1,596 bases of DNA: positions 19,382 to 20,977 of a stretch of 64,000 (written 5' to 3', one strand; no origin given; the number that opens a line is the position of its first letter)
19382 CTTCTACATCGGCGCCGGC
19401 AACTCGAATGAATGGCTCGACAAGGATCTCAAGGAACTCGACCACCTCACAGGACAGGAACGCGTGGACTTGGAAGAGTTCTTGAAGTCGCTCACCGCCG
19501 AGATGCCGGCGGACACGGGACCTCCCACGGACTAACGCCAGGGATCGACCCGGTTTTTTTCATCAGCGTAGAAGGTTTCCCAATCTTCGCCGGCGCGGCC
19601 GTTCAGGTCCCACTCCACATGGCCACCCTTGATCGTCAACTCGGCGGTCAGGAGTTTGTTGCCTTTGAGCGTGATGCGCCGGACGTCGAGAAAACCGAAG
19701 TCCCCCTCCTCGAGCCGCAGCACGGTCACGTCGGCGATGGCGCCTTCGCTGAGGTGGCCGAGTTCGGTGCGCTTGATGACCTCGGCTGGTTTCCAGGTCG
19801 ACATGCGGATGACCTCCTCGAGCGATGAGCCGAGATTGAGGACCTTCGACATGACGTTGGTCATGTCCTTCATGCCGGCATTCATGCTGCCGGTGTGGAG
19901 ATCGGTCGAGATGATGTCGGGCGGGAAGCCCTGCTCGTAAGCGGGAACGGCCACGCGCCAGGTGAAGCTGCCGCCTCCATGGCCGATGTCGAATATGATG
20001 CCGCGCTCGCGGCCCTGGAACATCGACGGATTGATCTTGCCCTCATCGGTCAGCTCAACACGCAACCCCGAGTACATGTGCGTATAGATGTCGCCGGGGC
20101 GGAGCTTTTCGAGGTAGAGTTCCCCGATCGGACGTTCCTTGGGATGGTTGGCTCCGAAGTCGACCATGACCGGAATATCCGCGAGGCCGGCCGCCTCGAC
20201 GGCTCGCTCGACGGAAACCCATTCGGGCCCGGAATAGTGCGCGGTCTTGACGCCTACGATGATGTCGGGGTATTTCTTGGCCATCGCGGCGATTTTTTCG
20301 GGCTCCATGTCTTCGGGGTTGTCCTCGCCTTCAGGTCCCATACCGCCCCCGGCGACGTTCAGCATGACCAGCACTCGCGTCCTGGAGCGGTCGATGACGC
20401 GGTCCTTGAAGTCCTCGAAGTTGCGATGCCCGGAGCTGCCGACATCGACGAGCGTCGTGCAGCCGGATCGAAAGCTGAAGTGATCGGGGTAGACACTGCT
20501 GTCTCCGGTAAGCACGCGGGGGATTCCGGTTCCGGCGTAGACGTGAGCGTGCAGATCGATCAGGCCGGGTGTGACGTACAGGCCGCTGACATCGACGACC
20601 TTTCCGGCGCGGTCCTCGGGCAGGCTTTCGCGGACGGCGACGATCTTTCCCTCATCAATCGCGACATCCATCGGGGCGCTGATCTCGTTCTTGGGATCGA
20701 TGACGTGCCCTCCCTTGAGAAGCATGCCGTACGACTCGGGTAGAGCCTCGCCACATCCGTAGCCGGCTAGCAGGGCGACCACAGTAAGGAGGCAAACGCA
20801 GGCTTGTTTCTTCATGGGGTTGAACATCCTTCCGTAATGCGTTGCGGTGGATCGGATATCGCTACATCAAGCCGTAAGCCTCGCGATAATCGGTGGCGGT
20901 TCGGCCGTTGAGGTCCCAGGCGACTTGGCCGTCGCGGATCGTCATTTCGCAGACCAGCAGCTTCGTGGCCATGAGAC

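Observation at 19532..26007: Five tandem co-directional paralogs of an exported binuclear-metal amidohydrolase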

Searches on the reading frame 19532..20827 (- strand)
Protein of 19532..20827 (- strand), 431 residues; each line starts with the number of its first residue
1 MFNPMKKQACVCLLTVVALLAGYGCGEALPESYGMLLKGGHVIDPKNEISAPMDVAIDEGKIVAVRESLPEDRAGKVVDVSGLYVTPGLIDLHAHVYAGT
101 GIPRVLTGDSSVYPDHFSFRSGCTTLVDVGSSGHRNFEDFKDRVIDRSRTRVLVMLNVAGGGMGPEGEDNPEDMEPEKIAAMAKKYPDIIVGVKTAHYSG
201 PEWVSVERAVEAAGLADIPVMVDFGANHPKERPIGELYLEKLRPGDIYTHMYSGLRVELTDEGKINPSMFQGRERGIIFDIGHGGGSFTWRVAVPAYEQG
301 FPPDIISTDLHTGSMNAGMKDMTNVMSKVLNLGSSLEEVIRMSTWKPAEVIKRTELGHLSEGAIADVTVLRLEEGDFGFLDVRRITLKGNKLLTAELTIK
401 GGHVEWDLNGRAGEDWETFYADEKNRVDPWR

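Call 3: search_protein_families(library=pfam, proteins=[window:19532-20827:-])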
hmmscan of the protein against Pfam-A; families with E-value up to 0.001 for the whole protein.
window:19532-20827:- (431 aa): 2 families
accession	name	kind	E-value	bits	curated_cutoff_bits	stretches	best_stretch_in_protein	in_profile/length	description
PF01979.26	Amidohydro_1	-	8.2e-14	52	25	1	296-372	238-320/345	Amidohydrolase family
PF07969.17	Amidohydro_3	-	1.1e-12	48.6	29.7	2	306-404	371-470/472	Amidohydrolase family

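Call 4: search_protein_families(library=ncbifam, proteins=[window:19532-20827:-])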
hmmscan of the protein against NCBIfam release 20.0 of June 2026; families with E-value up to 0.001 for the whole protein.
window:19532-20827:- (431 aa): 53 families (the best 25 are shown)
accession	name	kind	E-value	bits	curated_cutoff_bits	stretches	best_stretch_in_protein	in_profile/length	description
NF006689.0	PRK09237.1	equivalog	1.2e-121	405.9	371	1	33-405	3-370/383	amidohydrolase/deacetylase family metallohydrolase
NF009060.0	PRK12394.1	equivalog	2.3e-76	257.1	442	1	35-404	5-372/381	metallo-dependent hydrolase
TIGR03583.1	EF_0837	hypoth_equivalog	3.3e-63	213.9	432.15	1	51-404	14-363/365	amidohydrolase/deacetylase family metallohydrolase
TIGR03121.1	one_C_dehyd_A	equivalog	3e-18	65.4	392.75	2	35-107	2-74/556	formylmethanofuran dehydrogenase subunit A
NF006560.0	PRK09061.1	subfamily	4.6e-15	54.9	340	1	27-96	20-87/517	amidohydrolase family protein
NF005791.0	PRK07627.1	equivalog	1.3e-14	54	442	1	36-96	4-64/425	dihydroorotase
NF006845.0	PRK09357.2-6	equivalog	1.2e-13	50.5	728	1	35-97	3-65/428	dihydroorotase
NF006839.0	PRK09357.1-4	equivalog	2.2e-13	49.6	576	1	35-96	2-62/422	dihydroorotase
NF006844.0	PRK09357.2-5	equivalog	2.5e-12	46.5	701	1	35-96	4-64/422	dihydroorotase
TIGR02033.1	D-hydantoinase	equivalog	3.3e-12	46.1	393.25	1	35-131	1-93/454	dihydropyrimidinase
NF004839.0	PRK06189.1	equivalog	1.4e-11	43.7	631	1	32-96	2-63/451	allantoinase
TIGR03178.1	allantoinase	equivalog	1.5e-11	43.8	357.85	1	35-96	2-60/441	allantoinase AllB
NF011990.0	PRK15446.2-6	subfamily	1.6e-11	43.5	233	1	35-96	3-66/390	alpha-D-ribose 1-methylphosphonate 5-triphosphate diphosphatase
TIGR02318.1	phosphono_phnM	equivalog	8.4e-11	41.4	390.55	1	47-105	11-66/376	phosphonate metabolism protein PhnM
NF006559.0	PRK09060.1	equivalog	2.7e-10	39.2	482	1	31-96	3-65/444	dihydroorotase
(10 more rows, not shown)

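Call 15: find_related_loci(query=A1, collection=genome_contigs, flank=10000)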
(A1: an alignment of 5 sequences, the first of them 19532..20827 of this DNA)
Query A1 (431 aa) in genome_contigs; peptide patterns used: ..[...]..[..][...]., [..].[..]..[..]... (x = any residue, [..] = any of these).
599 stretches matched a pattern (row limit reached: there are more); 584 encode a relative of the query (tblastn E <= 1e-3); the best 80 are kept; 80 distinct loci.
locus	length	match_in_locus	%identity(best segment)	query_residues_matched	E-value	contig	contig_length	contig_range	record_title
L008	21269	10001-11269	86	7-428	0e+0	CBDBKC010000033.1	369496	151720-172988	MAG: Bryobacterales bacterium isolate 5f91f12a-28cc-4e70-8e9f-3aed67d6a3bc genome assembly, contig: contig_33, whole gen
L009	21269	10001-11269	84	7-428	0e+0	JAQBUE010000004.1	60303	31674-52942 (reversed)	MAG: Acidobacteria bacterium isolate casp150-mb.136 NODE_1238_length_60303_cov_0.138081, whole genome shotgun sequence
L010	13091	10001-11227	62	13-421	3e-168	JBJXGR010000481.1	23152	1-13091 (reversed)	MAG: Bryobacteraceae bacterium isolate F1F2.bin.195 k127_6625529, whole genome shotgun sequence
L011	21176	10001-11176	63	33-426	5e-166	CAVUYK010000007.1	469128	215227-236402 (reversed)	MAG: Terriglobales bacterium isolate MFD05942.bin.2.68 genome assembly, contig: contig_1118, whole genome shotgun sequen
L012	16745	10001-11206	63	12-417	5e-163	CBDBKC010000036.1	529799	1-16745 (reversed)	MAG: Bryobacterales bacterium isolate 5f91f12a-28cc-4e70-8e9f-3aed67d6a3bc genome assembly, contig: contig_36, whole gen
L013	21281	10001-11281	59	2-429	9e-163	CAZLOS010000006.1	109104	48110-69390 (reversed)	MAG TPA_asm: uncultured Solibacteraceae bacterium isolate SRP216815_co1_19 genome assembly, contig: NODE_214_length_1091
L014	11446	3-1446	62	31-419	7e-162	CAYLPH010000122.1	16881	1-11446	MAG TPA_asm: uncultured Candidatus Solibacter sp. isolate SRP287051_co1_109 genome assembly, contig: NODE_4675_length_16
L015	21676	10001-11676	60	31-426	3e-161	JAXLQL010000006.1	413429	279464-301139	MAG: Bryobacteraceae bacterium isolate STL-ACI2 C1.117.fa-6, whole genome shotgun sequence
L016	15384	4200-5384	63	31-427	9e-161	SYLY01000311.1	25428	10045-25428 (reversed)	MAG: Acidobacteria bacterium isolate F1-80-MAGs082 F1-80__c584533, whole genome shotgun sequence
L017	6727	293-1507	60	11-419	9e-161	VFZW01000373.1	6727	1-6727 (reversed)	MAG: Acidobacteria bacterium isolate K_DeepCast_65m_m2_251 K_DeepCast_65m_m2_251_Ga0194128_10019236, whole genome shotgu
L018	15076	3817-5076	59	5-428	3e-160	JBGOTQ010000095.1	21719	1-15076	MAG: Terriglobia bacterium isolate OBJ_0618_7090110_159 k141_5746091_length_21719_cov_14.1152, whole genome shotgun sequ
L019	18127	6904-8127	62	17-426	3e-160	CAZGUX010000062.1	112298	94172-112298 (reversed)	MAG TPA_asm: uncultured Solibacteraceae bacterium isolate binchicken_co200_316 genome assembly, contig: k141_32996, whol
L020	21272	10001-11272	58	6-426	5e-159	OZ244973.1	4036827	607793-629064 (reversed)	MAG: Terriglobia bacterium isolate 2202a82c-0bb4-4252-a2d5-8bb3d6ea53e1 genome assembly, chromosome: 1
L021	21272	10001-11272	58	11-425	1e-158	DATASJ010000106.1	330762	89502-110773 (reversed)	MAG TPA_asm: Bryobacteraceae bacterium isolate SMAG_U5517 k141_4860306, whole genome shotgun sequence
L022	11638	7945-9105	63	31-419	4e-158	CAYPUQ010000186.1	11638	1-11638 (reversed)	MAG TPA_asm: uncultured Solibacteraceae bacterium isolate SRP217488_co1_14 genome assembly, contig: NODE_4279_length_116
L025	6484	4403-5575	60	33-425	1e-158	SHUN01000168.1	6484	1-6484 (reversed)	MAG: Bryobacterales bacterium isolate Baikal-deep-G7 BACOMB-C55267, whole genome shotgun sequence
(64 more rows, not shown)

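Call 26: search_protein_families(library=pfam, proteins=[L025:1-3305:-], max_evalue=0.001)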
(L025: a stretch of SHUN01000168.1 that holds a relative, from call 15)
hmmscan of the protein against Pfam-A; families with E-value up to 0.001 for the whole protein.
L025:1-3305:- (1101 aa): 3 families
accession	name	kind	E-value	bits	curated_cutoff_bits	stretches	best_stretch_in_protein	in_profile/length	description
PF25183.1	OMP_b-brl_4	-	4.7e-174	581.5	30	1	259-1096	1-762/838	Outer membrane beta barrel domain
PF13620.12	CarboxypepD_reg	-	7.9e-20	71.4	32.3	1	45-125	2-82/82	Carboxypeptidase regulatory-like domain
PF13715.12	CarbopepD_reg_2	-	0.00027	21.3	32.2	1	45-125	1-77/88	CarboxypepD_reg-like domain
